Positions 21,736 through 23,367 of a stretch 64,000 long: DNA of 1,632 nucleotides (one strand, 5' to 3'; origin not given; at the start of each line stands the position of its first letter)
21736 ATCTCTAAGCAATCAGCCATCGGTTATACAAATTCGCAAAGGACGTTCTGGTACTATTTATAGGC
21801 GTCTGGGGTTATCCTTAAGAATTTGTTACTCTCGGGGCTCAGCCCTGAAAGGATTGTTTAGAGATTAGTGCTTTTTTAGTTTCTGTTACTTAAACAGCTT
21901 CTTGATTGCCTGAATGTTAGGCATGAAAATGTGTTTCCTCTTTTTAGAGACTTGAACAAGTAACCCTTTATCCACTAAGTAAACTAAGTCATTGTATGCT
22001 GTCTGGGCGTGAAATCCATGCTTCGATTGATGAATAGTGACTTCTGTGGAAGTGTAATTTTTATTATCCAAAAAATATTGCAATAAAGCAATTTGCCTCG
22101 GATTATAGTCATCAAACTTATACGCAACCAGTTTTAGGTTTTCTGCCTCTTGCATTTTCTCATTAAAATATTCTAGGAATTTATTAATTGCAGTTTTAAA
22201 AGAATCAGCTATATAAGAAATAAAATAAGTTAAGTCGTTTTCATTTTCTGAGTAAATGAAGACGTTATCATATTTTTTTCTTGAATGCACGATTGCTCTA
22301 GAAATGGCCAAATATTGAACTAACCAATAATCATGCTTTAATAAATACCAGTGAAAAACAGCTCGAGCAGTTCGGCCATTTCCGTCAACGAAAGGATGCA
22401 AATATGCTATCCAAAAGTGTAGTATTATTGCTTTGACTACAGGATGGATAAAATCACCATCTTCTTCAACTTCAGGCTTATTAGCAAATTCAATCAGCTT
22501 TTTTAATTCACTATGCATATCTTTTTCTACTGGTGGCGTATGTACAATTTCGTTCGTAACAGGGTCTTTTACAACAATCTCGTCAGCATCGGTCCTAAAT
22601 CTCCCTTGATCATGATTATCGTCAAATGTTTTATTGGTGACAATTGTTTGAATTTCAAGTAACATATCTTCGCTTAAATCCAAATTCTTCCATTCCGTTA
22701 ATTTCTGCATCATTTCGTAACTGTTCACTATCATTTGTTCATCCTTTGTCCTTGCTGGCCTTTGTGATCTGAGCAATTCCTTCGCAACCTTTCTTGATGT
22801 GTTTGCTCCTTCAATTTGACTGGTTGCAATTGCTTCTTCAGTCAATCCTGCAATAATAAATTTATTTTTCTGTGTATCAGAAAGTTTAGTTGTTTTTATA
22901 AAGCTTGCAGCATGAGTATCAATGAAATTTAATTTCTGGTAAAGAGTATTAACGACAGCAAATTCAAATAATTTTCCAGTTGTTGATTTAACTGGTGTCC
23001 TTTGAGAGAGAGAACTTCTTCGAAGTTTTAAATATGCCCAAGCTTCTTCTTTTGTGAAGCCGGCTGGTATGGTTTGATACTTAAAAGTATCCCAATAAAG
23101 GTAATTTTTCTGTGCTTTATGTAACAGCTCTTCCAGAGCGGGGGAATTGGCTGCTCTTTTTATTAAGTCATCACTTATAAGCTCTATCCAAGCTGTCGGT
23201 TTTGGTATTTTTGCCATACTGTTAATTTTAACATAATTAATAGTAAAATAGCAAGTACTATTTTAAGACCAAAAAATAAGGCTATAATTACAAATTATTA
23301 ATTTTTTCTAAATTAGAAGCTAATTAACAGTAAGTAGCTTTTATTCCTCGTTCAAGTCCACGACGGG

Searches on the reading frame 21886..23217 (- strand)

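Call 26: search_protein_families(library=ncbifam, max_evalue=0.00001, proteins=[window:21886-23217:-])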
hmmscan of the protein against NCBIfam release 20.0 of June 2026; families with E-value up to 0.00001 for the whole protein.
window:21886-23217:- (443 aa): 2 families
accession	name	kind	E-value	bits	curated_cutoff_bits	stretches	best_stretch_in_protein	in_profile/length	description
NF046030.1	ProtAdlyltaseSoFic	equivalog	3.6e-16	59.1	550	1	214-432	138-347/361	protein adenylyltransferase Fic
NF041381.1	XopAC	subfamily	1.4e-07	30.6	450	1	181-295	304-414/451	XopAC/AvrAC family type III secretion system effector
